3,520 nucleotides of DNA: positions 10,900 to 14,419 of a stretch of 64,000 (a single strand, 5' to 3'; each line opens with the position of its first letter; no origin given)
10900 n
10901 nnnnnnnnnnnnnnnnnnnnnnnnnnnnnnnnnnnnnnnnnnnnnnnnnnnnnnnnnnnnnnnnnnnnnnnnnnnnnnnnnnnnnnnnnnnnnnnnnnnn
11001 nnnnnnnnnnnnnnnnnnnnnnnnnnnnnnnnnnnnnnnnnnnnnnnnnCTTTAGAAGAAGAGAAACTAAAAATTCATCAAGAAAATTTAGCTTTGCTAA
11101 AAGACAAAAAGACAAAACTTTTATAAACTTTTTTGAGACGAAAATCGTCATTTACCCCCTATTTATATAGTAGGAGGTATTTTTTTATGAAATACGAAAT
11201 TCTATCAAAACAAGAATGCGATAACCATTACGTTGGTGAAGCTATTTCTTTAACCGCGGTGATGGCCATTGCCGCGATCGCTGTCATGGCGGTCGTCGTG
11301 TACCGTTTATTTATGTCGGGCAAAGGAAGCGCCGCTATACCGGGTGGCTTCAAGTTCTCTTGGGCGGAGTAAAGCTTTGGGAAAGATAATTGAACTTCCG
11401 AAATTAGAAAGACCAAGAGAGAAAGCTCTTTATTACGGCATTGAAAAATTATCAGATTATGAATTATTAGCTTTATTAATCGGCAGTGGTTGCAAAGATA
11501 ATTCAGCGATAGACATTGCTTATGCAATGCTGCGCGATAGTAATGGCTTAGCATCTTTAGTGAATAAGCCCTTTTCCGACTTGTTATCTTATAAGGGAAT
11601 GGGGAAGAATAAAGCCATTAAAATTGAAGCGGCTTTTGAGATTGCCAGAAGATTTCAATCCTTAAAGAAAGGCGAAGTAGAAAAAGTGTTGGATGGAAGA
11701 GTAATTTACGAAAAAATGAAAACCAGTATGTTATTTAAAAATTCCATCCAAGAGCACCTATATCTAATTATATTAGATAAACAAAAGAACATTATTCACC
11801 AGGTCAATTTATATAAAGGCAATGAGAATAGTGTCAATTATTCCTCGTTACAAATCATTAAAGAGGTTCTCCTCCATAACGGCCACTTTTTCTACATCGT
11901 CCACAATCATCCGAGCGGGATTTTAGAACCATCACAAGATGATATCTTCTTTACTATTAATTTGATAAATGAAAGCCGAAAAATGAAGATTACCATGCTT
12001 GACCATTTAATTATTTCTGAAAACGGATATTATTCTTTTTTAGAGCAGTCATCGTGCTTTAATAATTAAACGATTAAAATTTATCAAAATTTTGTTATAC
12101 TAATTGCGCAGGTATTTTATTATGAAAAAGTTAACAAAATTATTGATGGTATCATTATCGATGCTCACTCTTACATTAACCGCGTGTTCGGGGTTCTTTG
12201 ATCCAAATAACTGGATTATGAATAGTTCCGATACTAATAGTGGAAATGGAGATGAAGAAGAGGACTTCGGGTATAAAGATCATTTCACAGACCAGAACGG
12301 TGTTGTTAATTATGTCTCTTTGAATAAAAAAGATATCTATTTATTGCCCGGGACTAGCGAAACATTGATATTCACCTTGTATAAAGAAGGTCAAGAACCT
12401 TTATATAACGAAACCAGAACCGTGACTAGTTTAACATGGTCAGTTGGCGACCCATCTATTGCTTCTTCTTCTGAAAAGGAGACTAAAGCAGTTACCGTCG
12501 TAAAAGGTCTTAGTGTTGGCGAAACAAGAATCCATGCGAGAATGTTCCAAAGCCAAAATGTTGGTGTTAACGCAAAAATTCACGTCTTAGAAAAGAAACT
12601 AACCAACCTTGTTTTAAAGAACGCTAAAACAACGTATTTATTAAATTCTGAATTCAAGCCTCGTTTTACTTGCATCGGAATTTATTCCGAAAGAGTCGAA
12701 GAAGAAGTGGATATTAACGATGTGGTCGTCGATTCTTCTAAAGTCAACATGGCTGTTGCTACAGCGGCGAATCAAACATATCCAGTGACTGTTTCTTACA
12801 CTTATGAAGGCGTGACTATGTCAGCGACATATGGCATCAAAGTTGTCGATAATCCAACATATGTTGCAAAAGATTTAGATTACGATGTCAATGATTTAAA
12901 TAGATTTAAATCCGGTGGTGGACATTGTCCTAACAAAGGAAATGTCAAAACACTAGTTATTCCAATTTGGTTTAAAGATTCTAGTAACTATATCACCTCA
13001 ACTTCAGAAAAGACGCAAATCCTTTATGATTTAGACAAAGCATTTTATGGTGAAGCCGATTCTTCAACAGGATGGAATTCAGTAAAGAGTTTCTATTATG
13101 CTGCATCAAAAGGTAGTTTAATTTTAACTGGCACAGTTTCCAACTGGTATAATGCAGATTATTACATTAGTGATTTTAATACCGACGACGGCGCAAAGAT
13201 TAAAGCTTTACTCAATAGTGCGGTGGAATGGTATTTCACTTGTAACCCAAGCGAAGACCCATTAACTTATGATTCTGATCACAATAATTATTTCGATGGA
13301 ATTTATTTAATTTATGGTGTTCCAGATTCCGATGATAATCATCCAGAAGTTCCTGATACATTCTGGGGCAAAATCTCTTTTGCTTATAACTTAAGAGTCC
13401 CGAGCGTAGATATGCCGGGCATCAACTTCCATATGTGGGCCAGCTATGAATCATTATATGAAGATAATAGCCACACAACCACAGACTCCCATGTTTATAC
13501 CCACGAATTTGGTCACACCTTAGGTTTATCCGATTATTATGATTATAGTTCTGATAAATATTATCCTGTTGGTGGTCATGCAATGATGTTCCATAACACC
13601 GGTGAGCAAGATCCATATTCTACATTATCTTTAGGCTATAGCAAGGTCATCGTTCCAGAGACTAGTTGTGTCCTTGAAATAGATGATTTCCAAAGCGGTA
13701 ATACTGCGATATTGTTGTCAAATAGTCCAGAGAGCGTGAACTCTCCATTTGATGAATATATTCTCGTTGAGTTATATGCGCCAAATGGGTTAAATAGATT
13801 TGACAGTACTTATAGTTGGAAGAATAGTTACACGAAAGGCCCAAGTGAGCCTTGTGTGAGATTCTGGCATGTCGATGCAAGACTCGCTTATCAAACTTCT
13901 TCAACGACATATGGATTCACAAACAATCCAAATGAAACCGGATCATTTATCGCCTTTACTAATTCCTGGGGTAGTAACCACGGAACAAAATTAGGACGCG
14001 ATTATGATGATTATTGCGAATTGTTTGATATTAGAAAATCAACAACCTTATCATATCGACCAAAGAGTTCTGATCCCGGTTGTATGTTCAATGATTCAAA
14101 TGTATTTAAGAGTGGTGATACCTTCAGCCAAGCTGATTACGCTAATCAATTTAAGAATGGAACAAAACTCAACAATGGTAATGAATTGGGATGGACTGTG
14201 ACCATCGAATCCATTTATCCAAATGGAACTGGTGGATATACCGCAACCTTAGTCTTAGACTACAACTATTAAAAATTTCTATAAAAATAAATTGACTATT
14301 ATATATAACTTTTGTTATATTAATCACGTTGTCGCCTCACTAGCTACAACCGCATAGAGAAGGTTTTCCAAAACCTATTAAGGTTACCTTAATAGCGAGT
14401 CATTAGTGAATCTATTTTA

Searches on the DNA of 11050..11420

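Call 74: search_rna_families(source=window, start=11050, end=11420, threshold=evalue, max_evalue=1)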
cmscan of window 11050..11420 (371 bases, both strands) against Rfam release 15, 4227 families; matches with E-value up to 1: 2.
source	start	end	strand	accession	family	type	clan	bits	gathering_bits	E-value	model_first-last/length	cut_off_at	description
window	11103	11185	+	RF02846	Ref84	Gene; antisense;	-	26.3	52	0.25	1-87/87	no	Enterococcus sRNA 84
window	11192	11222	+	RF01377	CRISPR-DR64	Gene; CRISPR;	CL00015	22.7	40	0.12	1-37/37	no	CRISPR RNA direct repeat element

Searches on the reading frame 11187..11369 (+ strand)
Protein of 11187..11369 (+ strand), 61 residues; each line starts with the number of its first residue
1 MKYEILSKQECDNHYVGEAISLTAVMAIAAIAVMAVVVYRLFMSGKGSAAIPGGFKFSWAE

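Call 13: search_protein_families(library=pfam, proteins=[window:11187-11369:+], max_evalue=0.01)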
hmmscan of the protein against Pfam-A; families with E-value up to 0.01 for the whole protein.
window:11187-11369:+ (61 aa): 0 families

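Call 14: search_protein_families(library=padloc, proteins=[window:11187-11369:+], max_evalue=0.01)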
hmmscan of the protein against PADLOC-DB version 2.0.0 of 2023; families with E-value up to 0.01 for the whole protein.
window:11187-11369:+ (61 aa): 0 families

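Call 15: find_homologous_proteins(query=window:11187-11369:+, max_evalue=0.01)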
Query window:11187-11369:+ (61 aa): 190 proteins with E <= 0.01 among 190 candidates; the best 120 are listed.
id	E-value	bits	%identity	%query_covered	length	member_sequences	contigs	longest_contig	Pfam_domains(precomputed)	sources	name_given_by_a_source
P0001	1.4e-28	114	90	100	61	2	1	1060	-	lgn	-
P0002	1.4e-28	114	92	100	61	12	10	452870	-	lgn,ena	-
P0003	8.3e-28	112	89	100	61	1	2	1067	-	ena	-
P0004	1.5e-27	111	90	100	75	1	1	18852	-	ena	-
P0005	1.5e-27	111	90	100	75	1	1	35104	-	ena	-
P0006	1.8e-27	111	89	100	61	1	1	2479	-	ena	-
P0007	2.4e-27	111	87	100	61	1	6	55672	-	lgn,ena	-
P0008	4.4e-27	110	84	100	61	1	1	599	-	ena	-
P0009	7.3e-27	109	88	97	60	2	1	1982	-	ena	-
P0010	8.7e-27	109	85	100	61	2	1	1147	-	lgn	-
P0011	9.0e-27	109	84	100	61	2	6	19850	-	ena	-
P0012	1.0e-26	109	87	98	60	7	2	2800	-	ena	-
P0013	1.1e-26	108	87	100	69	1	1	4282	-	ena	-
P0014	1.4e-26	108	87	98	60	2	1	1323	-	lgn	-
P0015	1.6e-26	108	85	100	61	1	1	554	-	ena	-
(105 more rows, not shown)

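Call 19: find_related_loci(query=A2, collection=genome_contigs, flank=3000)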
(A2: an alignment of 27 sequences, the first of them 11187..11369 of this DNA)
Query A2 (61 aa) in genome_contigs; peptide patterns used: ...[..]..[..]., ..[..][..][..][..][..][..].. (x = any residue, [..] = any of these).
263 stretches matched a pattern; 215 encode a relative of the query (tblastn E <= 1e-3); the best 80 are kept; 80 distinct loci.
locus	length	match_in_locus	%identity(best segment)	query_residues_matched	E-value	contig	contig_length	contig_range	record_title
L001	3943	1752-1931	65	1-60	6e-27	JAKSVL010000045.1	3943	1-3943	MAG: Bacilli bacterium isolate Horse_feces358 MAG358_45, whole genome shotgun sequence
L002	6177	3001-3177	69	1-59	8e-26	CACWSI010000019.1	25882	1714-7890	MAG: uncultured Erysipelotrichaceae bacterium isolate RUG10878 genome assembly, contig: RUG10878_asm_19, whole genome sh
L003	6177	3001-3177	69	1-59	8e-26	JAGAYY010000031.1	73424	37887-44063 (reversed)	MAG: Bacilli bacterium isolate RGIG8901 Water_deer_Omasum.Co__c233416, whole genome shotgun sequence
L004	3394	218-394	69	1-59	8e-26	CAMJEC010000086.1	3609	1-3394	MAG: uncultured Bacillales bacterium isolate SRR12081300_bin.59_metaWRAP_v1.3_MAG genome assembly, contig: ERZ12289770.4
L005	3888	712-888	69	1-59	8e-26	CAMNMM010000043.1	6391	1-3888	MAG: uncultured Bacillales bacterium isolate SRR873597_bin.171_metaWRAP_v1.3_MAG genome assembly, contig: NODE.35882_len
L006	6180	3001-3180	67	1-60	9e-26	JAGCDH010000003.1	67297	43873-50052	MAG: Bacilli bacterium isolate RGIG9687 Yak_Omasum-2__c43166, whole genome shotgun sequence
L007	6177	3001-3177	69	1-59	2e-25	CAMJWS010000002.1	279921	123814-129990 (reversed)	MAG: uncultured Bacillales bacterium isolate SRR12081298_bin.12_metaWRAP_v1.3_MAG genome assembly, contig: ERZ12289774.1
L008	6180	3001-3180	68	1-60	4e-25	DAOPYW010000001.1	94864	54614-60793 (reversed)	MAG TPA_asm: Bacilli bacterium isolate AMR_MDS_1304 NODE_127_length_94864_cov_7.559303, whole genome shotgun sequence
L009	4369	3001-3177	66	1-59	6e-25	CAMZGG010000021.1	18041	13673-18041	MAG TPA_asm: uncultured Bacillales bacterium isolate SRR10912533_bin.71_metaWRAP_v1.3_MAG genome assembly, contig: ERZ14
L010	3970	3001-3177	66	1-59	5e-25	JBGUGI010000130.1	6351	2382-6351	MAG: Bacilli bacterium isolate ruminal_MAG_378 ruminal_MAG_378_contig_0130, whole genome shotgun sequence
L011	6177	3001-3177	66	1-59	4e-25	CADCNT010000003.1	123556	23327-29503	MAG: uncultured Erysipelotrichaceae bacterium isolate RUG14810 genome assembly, contig: RUG14810_asm_3, whole genome sho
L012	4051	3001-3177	66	1-59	6e-25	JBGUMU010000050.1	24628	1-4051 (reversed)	MAG: Bacilli bacterium isolate ruminal_MAG_226 ruminal_MAG_226_contig_0050, whole genome shotgun sequence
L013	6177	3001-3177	66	1-59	4e-25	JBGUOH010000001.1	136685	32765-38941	MAG: Bacilli bacterium isolate ruminal_MAG_191 ruminal_MAG_191_contig_0001, whole genome shotgun sequence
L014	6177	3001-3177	66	1-59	6e-25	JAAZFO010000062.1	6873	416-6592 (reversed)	MAG: Erysipelotrichia bacterium isolate AS10tlH2TH_221 125347_AS10, whole genome shotgun sequence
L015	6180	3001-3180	68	1-60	2e-24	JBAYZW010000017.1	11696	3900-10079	MAG: Bacilli bacterium isolate SO_2017_CLC_66 scaffold_8970_c1_PH3_2017, whole genome shotgun sequence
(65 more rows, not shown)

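Call 44: search_protein_families(library=ncbifam, proteins=[window:11187-11369:+], max_evalue=1)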
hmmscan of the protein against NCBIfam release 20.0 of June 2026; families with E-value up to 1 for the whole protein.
window:11187-11369:+ (61 aa): 0 families

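Call 50: find_encoding_contigs(protein=P0002, flank=1500, max_places=10)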
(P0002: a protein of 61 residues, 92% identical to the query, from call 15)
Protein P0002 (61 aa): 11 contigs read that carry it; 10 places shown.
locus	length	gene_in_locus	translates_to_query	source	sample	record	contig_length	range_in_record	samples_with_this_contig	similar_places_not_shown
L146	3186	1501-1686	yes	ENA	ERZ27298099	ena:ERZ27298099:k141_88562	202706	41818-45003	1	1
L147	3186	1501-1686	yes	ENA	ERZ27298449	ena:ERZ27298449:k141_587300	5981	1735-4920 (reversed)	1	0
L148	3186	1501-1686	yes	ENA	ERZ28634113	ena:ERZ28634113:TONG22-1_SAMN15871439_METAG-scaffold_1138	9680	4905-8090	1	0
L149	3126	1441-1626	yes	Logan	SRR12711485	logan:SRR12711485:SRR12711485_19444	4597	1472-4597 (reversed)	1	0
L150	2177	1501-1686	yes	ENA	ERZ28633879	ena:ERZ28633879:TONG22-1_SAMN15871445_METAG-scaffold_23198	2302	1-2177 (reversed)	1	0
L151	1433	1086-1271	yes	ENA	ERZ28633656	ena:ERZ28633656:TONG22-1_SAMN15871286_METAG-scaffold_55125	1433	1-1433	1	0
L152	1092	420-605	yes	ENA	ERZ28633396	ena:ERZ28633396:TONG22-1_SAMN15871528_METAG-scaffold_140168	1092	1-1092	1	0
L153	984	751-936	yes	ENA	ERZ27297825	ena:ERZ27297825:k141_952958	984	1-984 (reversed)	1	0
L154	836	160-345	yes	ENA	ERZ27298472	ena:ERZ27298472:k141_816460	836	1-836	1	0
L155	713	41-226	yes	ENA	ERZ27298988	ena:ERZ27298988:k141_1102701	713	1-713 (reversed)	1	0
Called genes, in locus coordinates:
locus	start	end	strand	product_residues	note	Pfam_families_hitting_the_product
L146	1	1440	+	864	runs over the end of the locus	PF00133:tRNA-synt_1, PF01406:tRNA-synt_1e (faint), PF09334:tRNA-synt_1g, PF13603:tRNA-synt_1_2, PF09334:tRNA-synt_1g, PF08264:Anticodon_1, PF10458:Val_tRNA-synt_C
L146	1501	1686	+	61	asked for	-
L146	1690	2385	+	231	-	PF20582:UPF0758_N, PF04002:RadC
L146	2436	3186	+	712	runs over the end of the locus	PF05547:Peptidase_M6 (faint)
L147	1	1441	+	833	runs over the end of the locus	?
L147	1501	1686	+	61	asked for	-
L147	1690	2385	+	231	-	PF20582:UPF0758_N, PF04002:RadC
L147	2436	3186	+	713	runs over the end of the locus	PF05547:Peptidase_M6 (faint)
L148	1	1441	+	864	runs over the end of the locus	PF00133:tRNA-synt_1, PF01406:tRNA-synt_1e (faint), PF09334:tRNA-synt_1g, PF13603:tRNA-synt_1_2, PF09334:tRNA-synt_1g, PF08264:Anticodon_1, PF10458:Val_tRNA-synt_C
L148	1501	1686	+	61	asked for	-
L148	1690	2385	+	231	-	PF20582:UPF0758_N, PF04002:RadC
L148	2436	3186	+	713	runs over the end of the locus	PF05547:Peptidase_M6 (faint)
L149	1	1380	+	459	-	?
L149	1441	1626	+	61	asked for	-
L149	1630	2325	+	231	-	PF20582:UPF0758_N, PF04002:RadC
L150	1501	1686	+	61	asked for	-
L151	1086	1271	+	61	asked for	-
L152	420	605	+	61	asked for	-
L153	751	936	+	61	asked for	-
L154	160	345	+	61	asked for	-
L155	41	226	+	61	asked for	-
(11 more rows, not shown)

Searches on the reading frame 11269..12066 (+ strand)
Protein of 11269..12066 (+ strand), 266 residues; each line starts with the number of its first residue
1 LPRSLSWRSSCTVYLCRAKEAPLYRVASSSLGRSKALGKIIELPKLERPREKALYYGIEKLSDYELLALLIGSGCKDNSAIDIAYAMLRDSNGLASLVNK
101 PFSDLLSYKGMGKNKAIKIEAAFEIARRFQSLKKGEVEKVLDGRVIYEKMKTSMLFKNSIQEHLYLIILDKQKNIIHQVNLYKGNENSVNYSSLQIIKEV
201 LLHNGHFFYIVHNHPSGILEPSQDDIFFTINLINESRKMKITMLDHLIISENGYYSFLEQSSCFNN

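Call 13: search_protein_families(library=pfam, proteins=[window:11269-12066:+], max_evalue=0.01)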
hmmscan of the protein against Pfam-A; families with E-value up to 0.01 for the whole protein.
window:11269-12066:+ (266 aa): 2 families
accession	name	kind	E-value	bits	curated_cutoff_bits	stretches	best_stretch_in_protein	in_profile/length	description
PF04002.20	RadC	-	3.2e-27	95.3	22.1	1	147-260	8-119/121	RadC-like JAB domain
PF20582.4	UPF0758_N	-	1.6e-21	76.6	27.1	1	40-117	1-77/77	UPF0758 N-terminal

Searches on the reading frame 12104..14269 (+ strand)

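Call 13: search_protein_families(library=pfam, proteins=[window:12104-14269:+], max_evalue=0.01)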
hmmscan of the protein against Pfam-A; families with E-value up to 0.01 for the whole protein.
window:12104-14269:+ (722 aa): 2 families
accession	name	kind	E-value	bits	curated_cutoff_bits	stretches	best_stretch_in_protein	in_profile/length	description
PF05547.17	Peptidase_M6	-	0.0013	18.5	22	0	319-361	62-104/294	Immune inhibitor A peptidase M6, catalytic domain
PF12388.14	Peptidase_M57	-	0.0041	17.3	21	1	455-482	127-156/212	Dual-action HEIGH metallo-peptidase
